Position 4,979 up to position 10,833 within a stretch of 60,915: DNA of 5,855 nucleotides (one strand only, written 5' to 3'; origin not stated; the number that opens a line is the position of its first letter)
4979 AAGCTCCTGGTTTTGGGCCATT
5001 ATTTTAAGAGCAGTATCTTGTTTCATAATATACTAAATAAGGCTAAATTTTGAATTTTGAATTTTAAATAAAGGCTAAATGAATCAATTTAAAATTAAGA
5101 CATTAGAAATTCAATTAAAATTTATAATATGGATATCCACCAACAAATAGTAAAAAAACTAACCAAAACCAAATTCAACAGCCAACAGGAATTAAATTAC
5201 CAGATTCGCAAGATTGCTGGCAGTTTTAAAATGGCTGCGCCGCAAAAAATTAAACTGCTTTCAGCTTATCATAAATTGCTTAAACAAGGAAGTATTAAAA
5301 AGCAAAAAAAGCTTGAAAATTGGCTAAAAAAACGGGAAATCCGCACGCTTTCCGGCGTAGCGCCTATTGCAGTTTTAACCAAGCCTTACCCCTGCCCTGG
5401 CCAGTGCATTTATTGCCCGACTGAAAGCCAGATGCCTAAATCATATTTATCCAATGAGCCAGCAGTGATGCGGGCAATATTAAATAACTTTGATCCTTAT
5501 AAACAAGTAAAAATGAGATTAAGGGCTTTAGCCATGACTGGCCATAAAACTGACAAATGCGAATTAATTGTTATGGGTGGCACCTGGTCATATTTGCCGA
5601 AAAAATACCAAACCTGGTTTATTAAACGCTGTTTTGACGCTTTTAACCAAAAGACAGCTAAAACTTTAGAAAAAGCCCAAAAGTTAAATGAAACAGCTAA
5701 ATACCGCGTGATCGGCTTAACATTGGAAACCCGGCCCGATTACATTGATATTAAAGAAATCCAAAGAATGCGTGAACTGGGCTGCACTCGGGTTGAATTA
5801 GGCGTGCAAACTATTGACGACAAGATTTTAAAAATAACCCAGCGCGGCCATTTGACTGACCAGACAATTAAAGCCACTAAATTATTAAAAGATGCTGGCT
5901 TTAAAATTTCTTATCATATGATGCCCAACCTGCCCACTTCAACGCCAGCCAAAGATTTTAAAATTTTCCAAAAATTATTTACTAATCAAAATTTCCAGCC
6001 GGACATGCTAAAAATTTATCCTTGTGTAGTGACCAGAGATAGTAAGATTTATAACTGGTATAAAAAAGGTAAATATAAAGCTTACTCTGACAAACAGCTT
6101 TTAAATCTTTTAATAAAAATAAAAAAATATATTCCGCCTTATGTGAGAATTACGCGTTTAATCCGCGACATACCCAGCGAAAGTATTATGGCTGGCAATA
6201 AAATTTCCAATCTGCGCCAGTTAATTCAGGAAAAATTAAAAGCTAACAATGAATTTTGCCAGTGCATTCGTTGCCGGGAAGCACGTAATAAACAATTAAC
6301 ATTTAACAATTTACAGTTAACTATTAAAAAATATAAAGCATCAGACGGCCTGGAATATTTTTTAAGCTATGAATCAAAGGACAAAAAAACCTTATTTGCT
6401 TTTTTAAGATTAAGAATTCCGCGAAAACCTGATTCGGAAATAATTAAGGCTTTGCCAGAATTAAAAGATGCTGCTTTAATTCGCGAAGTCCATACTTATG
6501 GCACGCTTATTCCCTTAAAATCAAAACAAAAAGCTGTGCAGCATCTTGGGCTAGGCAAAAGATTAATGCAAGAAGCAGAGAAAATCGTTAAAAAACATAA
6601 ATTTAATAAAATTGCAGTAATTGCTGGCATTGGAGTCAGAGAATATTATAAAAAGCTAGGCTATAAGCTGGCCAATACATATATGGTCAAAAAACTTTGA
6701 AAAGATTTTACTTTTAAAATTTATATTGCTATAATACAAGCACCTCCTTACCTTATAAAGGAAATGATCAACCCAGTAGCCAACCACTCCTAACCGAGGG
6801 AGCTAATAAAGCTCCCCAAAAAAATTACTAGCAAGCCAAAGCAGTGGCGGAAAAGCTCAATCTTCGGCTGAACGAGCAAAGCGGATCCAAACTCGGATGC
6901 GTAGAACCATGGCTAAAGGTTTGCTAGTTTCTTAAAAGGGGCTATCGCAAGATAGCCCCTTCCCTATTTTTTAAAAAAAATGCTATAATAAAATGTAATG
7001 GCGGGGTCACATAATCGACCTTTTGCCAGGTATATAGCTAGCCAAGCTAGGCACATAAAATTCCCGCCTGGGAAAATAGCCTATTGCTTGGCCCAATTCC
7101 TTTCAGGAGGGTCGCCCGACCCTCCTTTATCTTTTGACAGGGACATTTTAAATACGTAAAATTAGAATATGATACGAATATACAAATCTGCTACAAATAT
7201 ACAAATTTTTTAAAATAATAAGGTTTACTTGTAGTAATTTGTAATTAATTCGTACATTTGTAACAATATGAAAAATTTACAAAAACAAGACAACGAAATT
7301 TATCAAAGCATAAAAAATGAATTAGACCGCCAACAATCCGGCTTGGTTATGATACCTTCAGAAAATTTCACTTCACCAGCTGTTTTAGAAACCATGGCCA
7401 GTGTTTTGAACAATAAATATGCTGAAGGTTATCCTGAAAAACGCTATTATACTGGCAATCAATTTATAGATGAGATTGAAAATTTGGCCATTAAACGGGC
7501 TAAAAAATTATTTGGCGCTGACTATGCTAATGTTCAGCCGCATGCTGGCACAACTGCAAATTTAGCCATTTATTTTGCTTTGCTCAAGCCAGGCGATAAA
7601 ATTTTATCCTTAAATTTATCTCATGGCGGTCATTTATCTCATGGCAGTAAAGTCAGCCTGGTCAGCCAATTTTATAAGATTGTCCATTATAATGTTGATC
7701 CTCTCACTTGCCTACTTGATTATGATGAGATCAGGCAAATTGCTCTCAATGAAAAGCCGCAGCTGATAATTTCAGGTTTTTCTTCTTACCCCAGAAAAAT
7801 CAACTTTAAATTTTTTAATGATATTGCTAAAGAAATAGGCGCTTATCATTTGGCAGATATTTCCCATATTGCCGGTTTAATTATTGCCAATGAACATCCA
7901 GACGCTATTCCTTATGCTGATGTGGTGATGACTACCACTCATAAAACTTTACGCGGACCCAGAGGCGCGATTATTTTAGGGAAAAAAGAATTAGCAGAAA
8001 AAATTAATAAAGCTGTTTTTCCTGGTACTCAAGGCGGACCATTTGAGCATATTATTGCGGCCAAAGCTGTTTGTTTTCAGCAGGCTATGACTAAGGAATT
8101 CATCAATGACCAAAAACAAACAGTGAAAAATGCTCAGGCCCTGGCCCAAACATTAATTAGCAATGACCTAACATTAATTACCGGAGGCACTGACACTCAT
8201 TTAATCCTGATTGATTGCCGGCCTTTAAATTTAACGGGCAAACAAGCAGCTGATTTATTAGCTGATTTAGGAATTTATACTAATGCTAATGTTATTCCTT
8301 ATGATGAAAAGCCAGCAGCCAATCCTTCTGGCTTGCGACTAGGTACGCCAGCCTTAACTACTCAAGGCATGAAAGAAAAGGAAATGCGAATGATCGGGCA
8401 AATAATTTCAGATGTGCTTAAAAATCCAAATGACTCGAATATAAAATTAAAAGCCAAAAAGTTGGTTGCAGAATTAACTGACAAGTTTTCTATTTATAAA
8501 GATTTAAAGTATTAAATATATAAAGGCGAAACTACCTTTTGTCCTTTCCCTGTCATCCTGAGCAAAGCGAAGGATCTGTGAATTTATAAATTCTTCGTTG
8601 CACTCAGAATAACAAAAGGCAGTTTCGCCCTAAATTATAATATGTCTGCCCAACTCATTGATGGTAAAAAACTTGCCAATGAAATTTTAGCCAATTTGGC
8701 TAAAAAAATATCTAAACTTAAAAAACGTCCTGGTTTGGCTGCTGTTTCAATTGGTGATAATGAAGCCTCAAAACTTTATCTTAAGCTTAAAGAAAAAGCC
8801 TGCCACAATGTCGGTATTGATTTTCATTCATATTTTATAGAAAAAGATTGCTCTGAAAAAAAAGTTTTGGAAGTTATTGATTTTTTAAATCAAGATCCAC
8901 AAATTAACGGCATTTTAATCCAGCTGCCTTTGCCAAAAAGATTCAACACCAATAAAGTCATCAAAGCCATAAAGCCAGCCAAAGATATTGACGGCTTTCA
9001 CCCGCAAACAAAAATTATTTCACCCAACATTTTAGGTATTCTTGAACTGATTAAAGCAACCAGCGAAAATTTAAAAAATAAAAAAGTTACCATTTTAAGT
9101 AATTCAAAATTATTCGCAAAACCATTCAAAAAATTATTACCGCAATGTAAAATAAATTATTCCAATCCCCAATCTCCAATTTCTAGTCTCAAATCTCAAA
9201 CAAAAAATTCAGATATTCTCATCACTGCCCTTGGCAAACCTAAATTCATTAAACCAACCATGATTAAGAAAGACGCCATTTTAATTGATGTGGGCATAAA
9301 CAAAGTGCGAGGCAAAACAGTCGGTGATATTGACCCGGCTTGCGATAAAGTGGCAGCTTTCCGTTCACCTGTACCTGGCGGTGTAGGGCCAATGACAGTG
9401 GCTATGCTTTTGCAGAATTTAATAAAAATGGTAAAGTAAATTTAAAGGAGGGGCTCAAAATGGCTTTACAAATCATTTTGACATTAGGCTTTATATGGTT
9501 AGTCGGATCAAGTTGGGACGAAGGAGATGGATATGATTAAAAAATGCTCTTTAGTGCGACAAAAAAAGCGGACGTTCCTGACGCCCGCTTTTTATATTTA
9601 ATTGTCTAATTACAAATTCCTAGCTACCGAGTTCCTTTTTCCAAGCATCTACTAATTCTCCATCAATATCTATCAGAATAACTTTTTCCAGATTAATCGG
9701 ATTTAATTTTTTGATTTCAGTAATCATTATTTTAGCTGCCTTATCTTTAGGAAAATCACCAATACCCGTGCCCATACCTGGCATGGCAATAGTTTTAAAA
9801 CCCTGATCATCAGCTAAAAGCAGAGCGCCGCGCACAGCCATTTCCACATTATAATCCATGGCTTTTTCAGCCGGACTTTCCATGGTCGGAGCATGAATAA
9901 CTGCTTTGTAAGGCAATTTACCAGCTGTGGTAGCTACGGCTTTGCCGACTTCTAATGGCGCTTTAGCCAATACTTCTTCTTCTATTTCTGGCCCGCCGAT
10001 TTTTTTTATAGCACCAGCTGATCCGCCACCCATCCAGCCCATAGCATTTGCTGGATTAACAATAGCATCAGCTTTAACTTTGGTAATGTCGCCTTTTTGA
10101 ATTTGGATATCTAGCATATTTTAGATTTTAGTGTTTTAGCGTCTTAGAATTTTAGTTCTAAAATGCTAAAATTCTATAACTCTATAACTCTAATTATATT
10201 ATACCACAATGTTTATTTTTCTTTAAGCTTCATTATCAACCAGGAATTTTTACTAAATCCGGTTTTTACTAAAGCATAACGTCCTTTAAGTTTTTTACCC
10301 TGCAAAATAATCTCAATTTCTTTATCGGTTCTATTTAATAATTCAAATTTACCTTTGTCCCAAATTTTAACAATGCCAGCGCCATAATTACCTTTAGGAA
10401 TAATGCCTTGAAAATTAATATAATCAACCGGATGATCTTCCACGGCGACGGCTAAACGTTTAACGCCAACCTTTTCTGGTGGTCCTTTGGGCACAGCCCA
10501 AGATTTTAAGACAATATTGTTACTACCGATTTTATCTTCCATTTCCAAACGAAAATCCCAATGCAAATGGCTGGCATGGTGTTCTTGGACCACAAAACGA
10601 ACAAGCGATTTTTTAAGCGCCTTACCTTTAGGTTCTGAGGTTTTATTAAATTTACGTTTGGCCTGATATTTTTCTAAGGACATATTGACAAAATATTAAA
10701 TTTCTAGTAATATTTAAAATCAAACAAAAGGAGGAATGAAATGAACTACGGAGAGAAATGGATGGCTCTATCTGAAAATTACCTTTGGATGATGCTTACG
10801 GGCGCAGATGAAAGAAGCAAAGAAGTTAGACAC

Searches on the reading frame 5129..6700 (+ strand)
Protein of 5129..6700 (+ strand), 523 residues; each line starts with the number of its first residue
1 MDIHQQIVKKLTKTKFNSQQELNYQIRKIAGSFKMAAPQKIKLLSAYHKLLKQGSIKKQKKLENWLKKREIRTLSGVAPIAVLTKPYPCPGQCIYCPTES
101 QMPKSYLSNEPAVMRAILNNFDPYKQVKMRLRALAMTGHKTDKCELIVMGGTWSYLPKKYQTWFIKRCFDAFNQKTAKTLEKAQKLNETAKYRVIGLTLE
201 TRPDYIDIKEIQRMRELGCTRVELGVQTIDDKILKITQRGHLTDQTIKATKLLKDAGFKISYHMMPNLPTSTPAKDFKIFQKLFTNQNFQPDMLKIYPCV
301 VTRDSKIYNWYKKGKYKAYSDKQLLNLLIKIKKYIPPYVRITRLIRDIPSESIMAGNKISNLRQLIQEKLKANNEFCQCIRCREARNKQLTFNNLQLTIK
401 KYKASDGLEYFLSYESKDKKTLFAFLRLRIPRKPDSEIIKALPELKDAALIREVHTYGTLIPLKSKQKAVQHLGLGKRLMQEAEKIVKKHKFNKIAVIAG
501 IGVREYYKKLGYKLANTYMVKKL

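Call 52: search_protein_families(library=pfam, proteins=[window:5129-6700:+], max_evalue=0.001)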
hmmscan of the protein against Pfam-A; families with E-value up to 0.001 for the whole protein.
window:5129-6700:+ (523 aa): 4 families
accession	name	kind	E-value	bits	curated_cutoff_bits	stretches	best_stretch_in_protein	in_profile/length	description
PF16199.10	Radical_SAM_C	-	1.2e-23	83.4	31.9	1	291-371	1-84/85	Radical_SAM C-terminal domain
PF04055.27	Radical_SAM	-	1e-18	68.5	29.5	1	89-272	7-155/166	Radical SAM superfamily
PF13673.13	Acetyltransf_10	-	4.5e-05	23.9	23.6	1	468-514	61-109/128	Acetyltransferase (GNAT) domain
PF00583.31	Acetyltransf_1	-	0.00014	22.5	20.7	0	469-512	70-116/116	Acetyltransferase (GNAT) family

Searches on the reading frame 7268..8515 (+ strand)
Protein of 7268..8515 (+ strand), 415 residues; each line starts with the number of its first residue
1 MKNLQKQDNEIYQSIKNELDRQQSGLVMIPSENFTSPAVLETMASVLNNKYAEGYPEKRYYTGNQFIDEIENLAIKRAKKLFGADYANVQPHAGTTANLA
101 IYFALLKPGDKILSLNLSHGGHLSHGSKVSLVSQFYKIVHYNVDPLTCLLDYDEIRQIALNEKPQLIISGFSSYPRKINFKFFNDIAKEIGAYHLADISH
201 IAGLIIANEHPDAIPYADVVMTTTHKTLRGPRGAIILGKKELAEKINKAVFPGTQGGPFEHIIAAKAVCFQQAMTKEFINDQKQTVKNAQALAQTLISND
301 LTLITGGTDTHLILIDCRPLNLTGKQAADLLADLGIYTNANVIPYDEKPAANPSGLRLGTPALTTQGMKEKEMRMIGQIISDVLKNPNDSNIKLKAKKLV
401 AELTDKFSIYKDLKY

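Call 45: search_protein_families(library=pfam, proteins=[window:7268-8515:+], max_evalue=0.01)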
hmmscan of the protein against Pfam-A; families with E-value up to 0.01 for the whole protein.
window:7268-8515:+ (415 aa): 3 families
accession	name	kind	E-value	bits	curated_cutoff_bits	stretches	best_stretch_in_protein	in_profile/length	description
PF00464.25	SHMT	-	2.7e-147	491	27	1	4-380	1-399/399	Serine hydroxymethyltransferase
PF00155.27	Aminotran_1_2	-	8.2e-07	29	19.7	1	61-369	38-355/361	Aminotransferase class I and II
PF01212.27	Beta_elim_lyase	-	0.00014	21.8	27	0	214-295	187-268/288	Beta-eliminating lyase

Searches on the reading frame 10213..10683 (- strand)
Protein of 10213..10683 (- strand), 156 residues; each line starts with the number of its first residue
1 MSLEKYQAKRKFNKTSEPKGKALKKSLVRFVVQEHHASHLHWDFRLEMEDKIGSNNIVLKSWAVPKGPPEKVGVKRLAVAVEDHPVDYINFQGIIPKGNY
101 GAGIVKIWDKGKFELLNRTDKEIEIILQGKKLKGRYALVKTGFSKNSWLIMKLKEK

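Call 45: search_protein_families(library=pfam, proteins=[window:10213-10683:-], max_evalue=0.01)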
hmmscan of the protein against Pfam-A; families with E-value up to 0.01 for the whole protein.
window:10213-10683:- (156 aa): 1 family
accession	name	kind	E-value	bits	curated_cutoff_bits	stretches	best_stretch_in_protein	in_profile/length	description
PF13298.12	LigD_N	-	4e-36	123.9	31.1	1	33-140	1-107/107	DNA Ligase D 3'-phosphoesterase domain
